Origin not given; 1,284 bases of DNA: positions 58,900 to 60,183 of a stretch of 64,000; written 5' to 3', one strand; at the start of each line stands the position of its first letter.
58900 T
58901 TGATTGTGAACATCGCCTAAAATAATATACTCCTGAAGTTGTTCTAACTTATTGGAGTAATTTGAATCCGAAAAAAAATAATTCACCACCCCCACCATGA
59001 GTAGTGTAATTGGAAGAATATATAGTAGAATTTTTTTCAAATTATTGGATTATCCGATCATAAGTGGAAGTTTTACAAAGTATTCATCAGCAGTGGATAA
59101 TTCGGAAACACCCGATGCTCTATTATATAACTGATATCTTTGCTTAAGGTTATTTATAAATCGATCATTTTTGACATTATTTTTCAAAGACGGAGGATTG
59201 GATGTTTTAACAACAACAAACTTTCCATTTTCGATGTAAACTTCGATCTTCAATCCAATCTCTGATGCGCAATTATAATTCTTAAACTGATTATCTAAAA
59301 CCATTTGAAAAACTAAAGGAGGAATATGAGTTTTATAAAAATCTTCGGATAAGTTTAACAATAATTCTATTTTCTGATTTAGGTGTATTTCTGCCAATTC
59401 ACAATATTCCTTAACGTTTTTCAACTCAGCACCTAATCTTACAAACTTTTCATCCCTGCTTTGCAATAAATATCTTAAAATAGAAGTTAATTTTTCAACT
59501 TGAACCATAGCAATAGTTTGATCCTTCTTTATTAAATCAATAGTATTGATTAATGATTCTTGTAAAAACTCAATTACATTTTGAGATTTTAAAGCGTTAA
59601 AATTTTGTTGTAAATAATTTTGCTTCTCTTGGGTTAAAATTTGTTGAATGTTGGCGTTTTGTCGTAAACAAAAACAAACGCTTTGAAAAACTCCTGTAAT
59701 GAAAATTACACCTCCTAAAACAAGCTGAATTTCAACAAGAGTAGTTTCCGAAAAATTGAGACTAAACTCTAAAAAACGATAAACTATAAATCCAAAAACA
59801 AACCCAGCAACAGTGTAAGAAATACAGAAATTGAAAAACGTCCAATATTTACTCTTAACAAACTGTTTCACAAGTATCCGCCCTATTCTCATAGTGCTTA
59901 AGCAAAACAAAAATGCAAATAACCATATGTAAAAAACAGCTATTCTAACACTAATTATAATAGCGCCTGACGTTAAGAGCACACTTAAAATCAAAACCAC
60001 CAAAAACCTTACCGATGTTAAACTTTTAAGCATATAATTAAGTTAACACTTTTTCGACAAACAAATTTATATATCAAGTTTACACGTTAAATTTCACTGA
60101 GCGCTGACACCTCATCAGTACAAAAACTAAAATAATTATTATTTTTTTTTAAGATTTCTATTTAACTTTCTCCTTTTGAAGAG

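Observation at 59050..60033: Full-length LytS-family pseudo-histidine kinase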

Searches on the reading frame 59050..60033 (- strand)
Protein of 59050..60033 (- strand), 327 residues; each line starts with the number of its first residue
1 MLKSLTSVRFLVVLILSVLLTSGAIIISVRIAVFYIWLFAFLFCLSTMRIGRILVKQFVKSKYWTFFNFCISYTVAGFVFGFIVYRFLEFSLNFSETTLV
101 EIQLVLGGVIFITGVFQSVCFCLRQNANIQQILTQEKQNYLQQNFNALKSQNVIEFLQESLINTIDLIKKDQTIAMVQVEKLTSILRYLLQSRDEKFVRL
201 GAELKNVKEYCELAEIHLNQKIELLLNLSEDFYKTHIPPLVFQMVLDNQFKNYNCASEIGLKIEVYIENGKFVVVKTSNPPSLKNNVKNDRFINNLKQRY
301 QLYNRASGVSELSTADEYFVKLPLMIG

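Call 3: search_protein_families(library=pfam, proteins=[window:59050-60033:-], max_evalue=1)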
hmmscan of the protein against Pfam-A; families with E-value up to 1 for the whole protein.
window:59050-60033:- (327 aa): 1 family
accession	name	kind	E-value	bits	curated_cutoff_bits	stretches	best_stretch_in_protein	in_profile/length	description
PF06580.19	His_kinase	-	7.7e-08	32.9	25.2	1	145-221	3-80/81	Histidine kinase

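Call 4: search_protein_families(library=ncbifam, proteins=[window:59050-60033:-], max_evalue=1)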
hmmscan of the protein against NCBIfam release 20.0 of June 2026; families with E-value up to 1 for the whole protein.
window:59050-60033:- (327 aa): 0 families

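Call 5: find_homologous_proteins(query=window:59050-60033:-, max_evalue=0.001)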
Query window:59050-60033:- (327 aa): 44 proteins with E <= 0.001 among 1952 candidates.
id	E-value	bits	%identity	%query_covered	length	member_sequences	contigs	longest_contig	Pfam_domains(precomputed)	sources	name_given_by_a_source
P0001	3.4e-203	692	99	100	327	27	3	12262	PF06580.20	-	-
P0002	7.2e-163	559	82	93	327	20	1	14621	PF06580.20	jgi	jgi:LytS/YehU family sensor histidine kinase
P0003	1.8e-160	551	80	100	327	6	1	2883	PF06580.20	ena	-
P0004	4.2e-110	386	58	100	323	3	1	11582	PF06580.20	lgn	-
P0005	9.5e-110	385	59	96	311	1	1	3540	PF06580.20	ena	-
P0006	2.8e-106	374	59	100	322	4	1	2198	PF06580.20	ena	-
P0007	3.5e-104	367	58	97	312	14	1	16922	PF06580.20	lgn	-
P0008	6.5e-101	356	55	100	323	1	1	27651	PF06580.20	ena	-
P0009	1.3e-99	352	58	97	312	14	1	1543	PF06580.20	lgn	-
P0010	3.8e-99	350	55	100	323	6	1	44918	PF06580.20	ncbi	-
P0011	6.7e-99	349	55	100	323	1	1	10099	PF06580.20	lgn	-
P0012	8.8e-99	349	57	99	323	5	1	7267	PF06580.20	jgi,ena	-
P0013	2.5e-98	347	56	100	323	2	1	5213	PF06580.20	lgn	-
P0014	5.1e-98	346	54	100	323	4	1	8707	PF06580.20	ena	-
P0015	7.1e-98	346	56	100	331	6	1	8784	PF06580.20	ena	-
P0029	6.3e-88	313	52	100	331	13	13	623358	PF06580.20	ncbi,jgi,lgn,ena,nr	ncbi:MAG: hypothetical protein CMP61_10720 [Flavobacteriales bacterium]|nr:hypothetical protein [Fla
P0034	3.6e-68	248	44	100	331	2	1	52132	PF06580.20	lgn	-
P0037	4.2e-64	235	43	99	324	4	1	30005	PF06580.20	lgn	-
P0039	1.1e-62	230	42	100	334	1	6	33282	PF06580.20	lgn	-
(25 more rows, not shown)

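Call 6: search_solved_structures(query=window:59050-60033:-, max_evalue=10, show_alignments=2)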
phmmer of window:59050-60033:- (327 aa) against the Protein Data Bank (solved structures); distinct sequences matched with E-value up to 10: 3.
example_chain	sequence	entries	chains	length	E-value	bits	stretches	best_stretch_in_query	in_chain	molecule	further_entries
6swj_A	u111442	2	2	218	2.8e-05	27.1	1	175-289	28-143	Histidine kinase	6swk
7puz_A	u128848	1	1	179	0.062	16.1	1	125-214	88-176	MICOS complex subunit MIC60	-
6zu5_SG0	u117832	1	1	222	1.3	11.8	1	137-222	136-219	eS6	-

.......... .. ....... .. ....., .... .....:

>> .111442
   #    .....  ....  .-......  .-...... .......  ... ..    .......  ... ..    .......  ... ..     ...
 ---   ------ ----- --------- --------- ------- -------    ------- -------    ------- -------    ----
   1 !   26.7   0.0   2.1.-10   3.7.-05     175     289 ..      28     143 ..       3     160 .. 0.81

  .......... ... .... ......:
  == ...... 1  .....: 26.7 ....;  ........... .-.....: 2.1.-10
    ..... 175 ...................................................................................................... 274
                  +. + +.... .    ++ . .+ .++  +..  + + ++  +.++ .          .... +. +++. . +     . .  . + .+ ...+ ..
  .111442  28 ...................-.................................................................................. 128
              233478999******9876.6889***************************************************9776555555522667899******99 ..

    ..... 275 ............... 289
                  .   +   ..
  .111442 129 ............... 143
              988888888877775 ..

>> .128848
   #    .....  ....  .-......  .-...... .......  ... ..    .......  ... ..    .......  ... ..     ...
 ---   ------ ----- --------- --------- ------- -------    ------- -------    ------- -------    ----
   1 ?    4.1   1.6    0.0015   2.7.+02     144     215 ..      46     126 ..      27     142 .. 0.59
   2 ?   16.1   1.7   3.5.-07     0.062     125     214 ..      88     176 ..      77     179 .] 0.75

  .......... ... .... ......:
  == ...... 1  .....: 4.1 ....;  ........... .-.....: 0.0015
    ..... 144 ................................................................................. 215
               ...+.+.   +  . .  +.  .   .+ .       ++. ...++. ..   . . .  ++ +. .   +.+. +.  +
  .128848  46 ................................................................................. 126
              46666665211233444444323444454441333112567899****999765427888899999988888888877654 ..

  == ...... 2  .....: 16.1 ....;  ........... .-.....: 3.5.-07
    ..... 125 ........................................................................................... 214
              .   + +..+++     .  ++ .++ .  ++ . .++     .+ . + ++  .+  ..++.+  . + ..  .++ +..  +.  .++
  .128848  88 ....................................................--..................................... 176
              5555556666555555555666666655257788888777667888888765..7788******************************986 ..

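Call 9: find_encoding_contigs(protein=P0029, flank=6000, max_places=2)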
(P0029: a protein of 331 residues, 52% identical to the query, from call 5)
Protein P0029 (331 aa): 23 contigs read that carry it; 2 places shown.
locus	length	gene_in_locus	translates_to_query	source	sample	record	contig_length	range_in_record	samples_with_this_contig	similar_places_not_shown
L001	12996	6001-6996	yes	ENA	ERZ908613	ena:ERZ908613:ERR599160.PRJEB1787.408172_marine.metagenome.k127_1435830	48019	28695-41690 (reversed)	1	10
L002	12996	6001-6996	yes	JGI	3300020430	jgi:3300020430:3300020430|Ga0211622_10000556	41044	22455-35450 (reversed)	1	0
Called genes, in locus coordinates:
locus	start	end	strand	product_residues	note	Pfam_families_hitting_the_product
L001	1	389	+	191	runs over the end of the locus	PF01725:Ham1p_like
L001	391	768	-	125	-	PF01219:DAGK_prokar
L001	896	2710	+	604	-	PF00512:HisKA, PF02518:HATPase_c, PF00072:Response_reg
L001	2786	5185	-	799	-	PF13620:CarboxypepD_reg, PF13715:CarbopepD_reg_2 (weak), PF07715:Plug, PF00593:TonB_dep_Rec_b-barrel, PF14905:OMP_b-brl_3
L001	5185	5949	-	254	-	-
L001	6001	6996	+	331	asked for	PF06580:His_kinase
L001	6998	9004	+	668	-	PF13367:PrsW-protease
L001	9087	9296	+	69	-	-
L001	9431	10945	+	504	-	PF00474:SSF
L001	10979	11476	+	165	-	PF03734:YkuD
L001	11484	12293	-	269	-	PF00793:DAHP_synth_1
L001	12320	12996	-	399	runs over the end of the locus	PF17785:PUA_3, PF10672:Methyltrans_SAM, PF02475:TRM5-TYW2_MTfase (weak), PF03602:Cons_hypoth95, PF05175:MTS (weak)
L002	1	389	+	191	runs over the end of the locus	PF01725:Ham1p_like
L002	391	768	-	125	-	PF01219:DAGK_prokar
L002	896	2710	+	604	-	PF00512:HisKA, PF02518:HATPase_c, PF00072:Response_reg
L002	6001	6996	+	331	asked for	PF06580:His_kinase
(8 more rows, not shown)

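Call 10: find_encoding_contigs(protein=P0034, flank=6000, max_places=2)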
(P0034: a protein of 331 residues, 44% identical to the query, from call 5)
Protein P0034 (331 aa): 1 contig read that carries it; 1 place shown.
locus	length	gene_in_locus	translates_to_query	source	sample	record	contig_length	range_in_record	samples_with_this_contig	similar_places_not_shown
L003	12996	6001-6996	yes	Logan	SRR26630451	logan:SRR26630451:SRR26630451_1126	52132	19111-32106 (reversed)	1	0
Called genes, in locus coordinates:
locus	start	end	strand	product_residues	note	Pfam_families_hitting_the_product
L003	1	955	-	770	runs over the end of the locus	PF13432:TPR_16 (faint), PF07719:TPR_2 (faint), PF13176:TPR_7 (faint), PF13181:TPR_8 (faint), PF13424:TPR_12 (weak), PF00515:TPR_1 (weak), PF13424:TPR_12, PF07228:SpoIIE, +1 more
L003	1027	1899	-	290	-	PF00140:Sigma70_r1_2, PF04542:Sigma70_r2, PF04539:Sigma70_r3, PF04545:Sigma70_r4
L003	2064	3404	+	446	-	PF03435:Sacchrp_dh_NADP, PF16653:Sacchrp_dh_C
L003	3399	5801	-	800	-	PF13620:CarboxypepD_reg, PF13715:CarbopepD_reg_2, PF07715:Plug, PF00593:TonB_dep_Rec_b-barrel, PF14905:OMP_b-brl_3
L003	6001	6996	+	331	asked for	PF06580:His_kinase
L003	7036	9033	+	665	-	PF13367:PrsW-protease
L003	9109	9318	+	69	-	-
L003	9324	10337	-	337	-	PF14238:DUF4340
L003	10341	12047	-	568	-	PF23357:DUF7088, PF09822:ABC_transp_aux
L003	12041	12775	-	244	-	PF12730:ABC2_membrane_4, PF12698:ABC2_membrane_3, PF12679:ABC2_membrane_2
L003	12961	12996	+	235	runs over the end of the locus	PF00834:Ribul_P_3_epim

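Call 11: find_encoding_contigs(protein=P0039, flank=6000, max_places=2)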
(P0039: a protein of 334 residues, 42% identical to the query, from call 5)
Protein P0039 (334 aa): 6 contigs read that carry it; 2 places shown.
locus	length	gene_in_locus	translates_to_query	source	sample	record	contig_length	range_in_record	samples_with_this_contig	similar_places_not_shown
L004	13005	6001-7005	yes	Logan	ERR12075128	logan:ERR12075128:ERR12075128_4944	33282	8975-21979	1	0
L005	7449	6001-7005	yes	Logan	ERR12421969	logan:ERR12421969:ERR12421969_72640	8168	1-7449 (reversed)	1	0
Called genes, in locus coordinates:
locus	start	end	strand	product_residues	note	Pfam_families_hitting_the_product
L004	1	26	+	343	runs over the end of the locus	-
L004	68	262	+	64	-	-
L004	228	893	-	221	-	PF02698:DUF218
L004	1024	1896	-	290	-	PF00140:Sigma70_r1_2, PF04542:Sigma70_r2, PF04539:Sigma70_r3, PF04545:Sigma70_r4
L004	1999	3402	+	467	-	PF03435:Sacchrp_dh_NADP, PF16653:Sacchrp_dh_C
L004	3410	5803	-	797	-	PF13620:CarboxypepD_reg (weak), PF07715:Plug, PF14905:OMP_b-brl_3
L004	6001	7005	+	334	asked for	PF06580:His_kinase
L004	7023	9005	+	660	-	PF13367:PrsW-protease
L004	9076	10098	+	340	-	PF00535:Glycos_transf_2, PF13641:Glyco_tranf_2_3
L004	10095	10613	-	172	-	PF02525:Flavodoxin_2 (weak), PF03358:FMN_red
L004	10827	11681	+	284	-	PF00142:Fer4_NifH (weak), PF01656:CbiA, PF02374:ArsA_ATPase (weak), PF06564:CBP_BcsQ, PF09140:MipZ, PF10609:ParA, PF13614:AAA_31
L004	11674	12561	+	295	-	PF02195:ParB_N, PF17762:HTH_ParB, PF23552:ParB_C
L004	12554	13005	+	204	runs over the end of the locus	PF18935:DUF5683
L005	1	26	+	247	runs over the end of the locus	?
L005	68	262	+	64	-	-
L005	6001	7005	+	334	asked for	PF06580:His_kinase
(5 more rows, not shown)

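Call 12: find_encoding_contigs(protein=P0037, flank=6000, max_places=2)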
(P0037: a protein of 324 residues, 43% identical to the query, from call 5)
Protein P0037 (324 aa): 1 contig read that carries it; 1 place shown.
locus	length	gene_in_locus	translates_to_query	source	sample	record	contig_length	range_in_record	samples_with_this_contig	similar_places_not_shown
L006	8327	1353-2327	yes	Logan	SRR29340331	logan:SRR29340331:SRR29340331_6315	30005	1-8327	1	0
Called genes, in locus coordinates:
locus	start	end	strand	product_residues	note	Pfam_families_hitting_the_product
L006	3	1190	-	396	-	?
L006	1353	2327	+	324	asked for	PF06580:His_kinase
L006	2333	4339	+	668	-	PF13367:PrsW-protease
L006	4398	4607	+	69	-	-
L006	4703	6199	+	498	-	PF00474:SSF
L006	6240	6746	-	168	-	-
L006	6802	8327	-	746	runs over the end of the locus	PF01751:Toprim, PF01131:Topoisom_bac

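Call 25: find_encoding_contigs(protein=P0002, flank=6000, max_places=1)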
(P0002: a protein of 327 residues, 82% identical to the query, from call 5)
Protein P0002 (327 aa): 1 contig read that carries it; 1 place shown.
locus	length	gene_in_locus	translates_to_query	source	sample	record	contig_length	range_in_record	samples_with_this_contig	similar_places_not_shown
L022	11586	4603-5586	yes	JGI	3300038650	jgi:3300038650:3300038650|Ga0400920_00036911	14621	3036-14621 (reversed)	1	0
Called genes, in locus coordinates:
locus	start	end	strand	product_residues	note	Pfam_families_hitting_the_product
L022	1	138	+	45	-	?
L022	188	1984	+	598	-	PF00512:HisKA, PF02518:HATPase_c, PF00072:Response_reg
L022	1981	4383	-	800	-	PF13620:CarboxypepD_reg (weak), PF13715:CarbopepD_reg_2, PF07715:Plug, PF14905:OMP_b-brl_3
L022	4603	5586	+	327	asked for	PF06580:His_kinase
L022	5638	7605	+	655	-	PF13367:PrsW-protease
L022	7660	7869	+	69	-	-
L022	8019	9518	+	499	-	PF00474:SSF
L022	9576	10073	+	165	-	PF03734:YkuD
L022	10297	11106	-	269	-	PF00793:DAHP_synth_1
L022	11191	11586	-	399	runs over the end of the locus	PF17785:PUA_3, PF10672:Methyltrans_SAM, PF02475:TRM5-TYW2_MTfase (faint), PF05175:MTS (weak), PF03602:Cons_hypoth95, PF06325:PrmA (weak)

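Call 26: find_encoding_contigs(protein=P0003, flank=6000, max_places=1)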
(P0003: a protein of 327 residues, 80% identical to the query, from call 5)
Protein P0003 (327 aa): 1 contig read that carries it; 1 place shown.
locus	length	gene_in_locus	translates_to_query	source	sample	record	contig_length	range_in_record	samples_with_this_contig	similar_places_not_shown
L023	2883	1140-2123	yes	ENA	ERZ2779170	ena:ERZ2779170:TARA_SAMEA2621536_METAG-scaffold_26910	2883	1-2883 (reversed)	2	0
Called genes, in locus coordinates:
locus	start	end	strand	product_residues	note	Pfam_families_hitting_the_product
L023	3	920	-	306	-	?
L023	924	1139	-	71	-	-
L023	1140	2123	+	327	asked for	PF06580:His_kinase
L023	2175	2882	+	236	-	?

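Call 27: find_encoding_contigs(protein=P0010, flank=6000, max_places=1)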
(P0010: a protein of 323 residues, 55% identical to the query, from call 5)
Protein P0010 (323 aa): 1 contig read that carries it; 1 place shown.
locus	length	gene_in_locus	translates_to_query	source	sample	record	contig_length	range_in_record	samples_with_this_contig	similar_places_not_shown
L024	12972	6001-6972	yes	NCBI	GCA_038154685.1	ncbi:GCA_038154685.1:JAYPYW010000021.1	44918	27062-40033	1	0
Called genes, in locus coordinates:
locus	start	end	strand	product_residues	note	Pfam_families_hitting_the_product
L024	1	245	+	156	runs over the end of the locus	PF02590:SPOUT_MTase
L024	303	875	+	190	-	PF01725:Ham1p_like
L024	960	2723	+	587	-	PF00512:HisKA, PF02518:HATPase_c, PF00072:Response_reg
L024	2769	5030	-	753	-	PF07715:Plug, PF00593:TonB_dep_Rec_b-barrel, PF14905:OMP_b-brl_3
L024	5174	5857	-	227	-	-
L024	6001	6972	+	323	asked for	PF06580:His_kinase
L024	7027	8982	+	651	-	PF13367:PrsW-protease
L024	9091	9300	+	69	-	-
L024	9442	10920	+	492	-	PF00474:SSF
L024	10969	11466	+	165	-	PF03734:YkuD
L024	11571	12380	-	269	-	PF00793:DAHP_synth_1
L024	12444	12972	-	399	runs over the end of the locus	PF17785:PUA_3, PF10672:Methyltrans_SAM, PF02475:TRM5-TYW2_MTfase (weak), PF05175:MTS (weak), PF03602:Cons_hypoth95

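Call 33: search_protein_families(library=pfam, proteins=[L001:5185-5949:-], max_evalue=1)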
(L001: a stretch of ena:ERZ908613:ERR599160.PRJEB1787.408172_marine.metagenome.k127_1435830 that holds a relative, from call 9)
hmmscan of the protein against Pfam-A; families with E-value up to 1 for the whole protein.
L001:5185-5949:- (254 aa): 1 family
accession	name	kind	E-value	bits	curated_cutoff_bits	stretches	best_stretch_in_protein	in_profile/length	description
PF13505.12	OMP_b-brl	-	0.0086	16.7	28.7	1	60-219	28-149/175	Outer membrane protein beta-barrel domain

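Call 39: predict_structure(alignment_id=A2)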
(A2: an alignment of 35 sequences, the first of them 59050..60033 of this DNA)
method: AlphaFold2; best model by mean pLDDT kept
length: 327 residues; sequences in the alignment: 35
mean_pLDDT: 77.1   pTM: 0.47
mean pLDDT of the five models: 77.1, 76.5, 76.5, 74.6, 73.0
residues with pLDDT >= 90: 2; 70-90: 263; 50-70: 58; < 50: 4
segments of 3 or more residues with pLDDT < 50: none
pLDDT, mean of each block of 10 residues (from residue 1): 70 87 78 83 88 85 81 89 85 78 86 88 86 77 56 67 70 77 79 75 84 76 79 78 77 64 79 78 60 74 65 74 70
secondary structure, 60 per line:
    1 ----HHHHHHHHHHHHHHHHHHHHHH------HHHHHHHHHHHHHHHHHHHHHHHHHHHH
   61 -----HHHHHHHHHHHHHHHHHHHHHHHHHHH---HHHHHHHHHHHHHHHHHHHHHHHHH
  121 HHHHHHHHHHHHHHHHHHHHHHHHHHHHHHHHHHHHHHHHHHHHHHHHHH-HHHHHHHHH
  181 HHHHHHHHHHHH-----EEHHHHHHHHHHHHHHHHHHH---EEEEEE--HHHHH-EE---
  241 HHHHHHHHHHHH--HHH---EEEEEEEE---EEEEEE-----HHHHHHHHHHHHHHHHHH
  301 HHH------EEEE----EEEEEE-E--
elements in order: H5-26 H33-60 H66-92 H96-170 H172-192 H200-218 E222-227 H230-234 H241-252 E261-268 E272-277 H283-303 E310-313 E318-323

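Call 45: fold_search(model_id=the predicted structure, library=pdb)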
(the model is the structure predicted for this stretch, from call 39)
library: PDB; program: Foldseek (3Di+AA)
matches with E <= 10: 315; with E <= 0.001: 70
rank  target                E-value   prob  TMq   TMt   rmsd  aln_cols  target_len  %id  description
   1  6swk                  1.1e-07  1.00  0.40  0.61   5.1       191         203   20  The kinase domain of GanS, a histidine kinase from Geobacillus stearothermophilus (released 2020-10-14)
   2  6swj                  1.2e-07  1.00  0.40  0.60   5.1       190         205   20  The kinase domain of GanS, a histidine kinase from Geobacillus stearothermophilus (with Pt) (released 2020-10-14)
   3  8g3a_D                9.1e-06  1.00  0.35  0.35  20.3       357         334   13  BceAB-S nucleotide free TM state 1 (released 2023-06-21)
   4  3ehj_B                1.9e-05  1.00  0.25  0.35  17.4       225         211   14  Crystal structure of DesKC-H188V in complex with AMP-PCP (released 2009-09-15)
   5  8isk_A                2.1e-05  1.00  0.31  0.14  11.0       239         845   13  Pr conformer of Zea mays phytochrome A1 - ZmphyA1-Pr (released 2023-08-09)
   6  8vc9_D                2.1e-05  1.00  0.29  0.26  24.7       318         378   11  Hybrid response regulator LvrB from Leptospira / phosphorylated REC form (released 2024-12-18)
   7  8isj_A                3.6e-05  1.00  0.30  0.14  11.1       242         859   11  Pr conformer of Arabidopsis thaliana phytochrome A - AtphyA-Pr (released 2023-08-09)
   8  4biy_A                4.0e-05  1.00  0.32  0.42  13.7       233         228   12  Crystal structure of CpxAHDC (monoclinic form 2) (released 2014-02-12)
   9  6e95_A                4.5e-05  1.00  0.42  0.55  12.6       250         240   13  Chimeric structure of Saccharomyces cerevisiae GCN4 leucine zipper fused to Staphylococcus aureus AgrC cytoplasmic his (released 2019-02-27)
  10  4biy_D                4.5e-05  1.00  0.32  0.46  10.7       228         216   12  Crystal structure of CpxAHDC (monoclinic form 2) (released 2014-02-12)
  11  4biw_A                4.5e-05  1.00  0.31  0.39  11.9       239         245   12  Crystal structure of CpxAHDC (hexagonal form) (released 2014-02-12)
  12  3ehj_A                4.7e-05  1.00  0.25  0.37  17.0       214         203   15  Crystal structure of DesKC-H188V in complex with AMP-PCP (released 2009-09-15)
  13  4biv_A                5.0e-05  1.00  0.31  0.36  11.6       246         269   12  Crystal structure of CpxAHDC (trigonal form) (released 2014-02-12)
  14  4biu_E                5.0e-05  1.00  0.32  0.42  11.2       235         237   14  Crystal structure of CpxAHDC (orthorhombic form 1) (released 2014-02-12)
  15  7ssj_D                5.0e-05  1.00  0.27  0.36  17.5       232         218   16  Crystal structure of the DesK-DesR complex in the phosphatase state (released 2022-11-16)
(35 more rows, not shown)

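Call 62: search_protein_representatives(alignment_id=A2)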
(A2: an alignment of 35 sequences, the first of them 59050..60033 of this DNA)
Query: 35 sequences, 323 profile positions. Proteins with E-value up to 0.001 (for the whole library): 27049; up to 1e-10: 5198; up to 1e-30: 13. The best 150 are listed.
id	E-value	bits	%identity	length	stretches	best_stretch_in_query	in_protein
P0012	2.0e-145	500.8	-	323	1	1-322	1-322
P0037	7.3e-120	416.8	-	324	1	2-322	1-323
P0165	1.2e-103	363.5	-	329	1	1-323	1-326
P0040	1.1e-101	357.0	-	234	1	97-321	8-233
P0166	2.0e-94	333.1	-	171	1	153-322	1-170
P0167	7.7e-44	166.9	-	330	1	9-322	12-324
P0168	8.6e-44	166.8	-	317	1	22-322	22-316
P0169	1.1e-40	156.5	-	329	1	6-321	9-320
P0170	3.1e-40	155.1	-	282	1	56-322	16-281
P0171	6.0e-39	150.8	-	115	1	209-323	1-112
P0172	6.0e-33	131.2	-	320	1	13-322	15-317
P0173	9.9e-32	127.1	-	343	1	65-322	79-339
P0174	2.0e-31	126.1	-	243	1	101-321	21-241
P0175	5.7e-30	121.4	-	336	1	11-321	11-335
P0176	8.3e-29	117.5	-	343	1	62-321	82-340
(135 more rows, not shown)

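Call 66: find_related_loci(query=A4, collection=genome_contigs, flank=5000)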
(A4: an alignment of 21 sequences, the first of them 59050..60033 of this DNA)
Query A4 (327 aa) in genome_contigs; peptide patterns used: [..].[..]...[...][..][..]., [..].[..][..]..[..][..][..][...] (x = any residue, [..] = any of these).
136 stretches matched a pattern; 8 encode a relative of the query (tblastn E <= 1e-3); 8 distinct loci.
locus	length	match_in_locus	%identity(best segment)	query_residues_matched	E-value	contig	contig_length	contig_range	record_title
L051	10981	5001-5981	82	1-327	4e-170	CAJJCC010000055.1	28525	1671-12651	MAG: uncultured Flavobacteriales bacterium isolate FRAM18_bin212 genome assembly, contig: FRAM18_bin212-55, whole genome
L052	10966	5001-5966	58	1-327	7e-115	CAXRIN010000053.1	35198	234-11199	MAG: Flavobacteriaceae bacterium isolate YZ12B_7.17 genome assembly, contig: k141_63026, whole genome shotgun sequence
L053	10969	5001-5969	55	1-327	2e-112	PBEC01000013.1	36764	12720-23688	MAG: Flavobacteriales bacterium isolate SP330 142620, whole genome shotgun sequence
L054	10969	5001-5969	55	1-327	5e-106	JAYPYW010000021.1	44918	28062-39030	MAG: Flavobacteriales bacterium isolate 139586_S187_metabat_bins_sspec.tsv.080 NODE_644_length_44918_cov_4.883401, whole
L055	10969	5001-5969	52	1-327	2e-96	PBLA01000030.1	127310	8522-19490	MAG: Flavobacteriales bacterium isolate SP250 MHASMcontig_2296481, whole genome shotgun sequence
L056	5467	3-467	71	173-327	3e-70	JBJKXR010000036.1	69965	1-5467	MAG: Flavobacteriales bacterium isolate LRMED-117 Flavobacteriales-LRMED-117-C700, whole genome shotgun sequence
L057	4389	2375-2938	36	136-325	1e-29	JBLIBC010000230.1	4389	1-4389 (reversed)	MAG: Glaciecola sp. isolate 3300053770_67 Ga0535642_0038824, whole genome shotgun sequence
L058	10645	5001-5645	31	109-325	9e-26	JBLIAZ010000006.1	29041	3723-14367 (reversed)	MAG: Saprospiraceae bacterium isolate 3300053770_72 Ga0535642_0000864, whole genome shotgun sequence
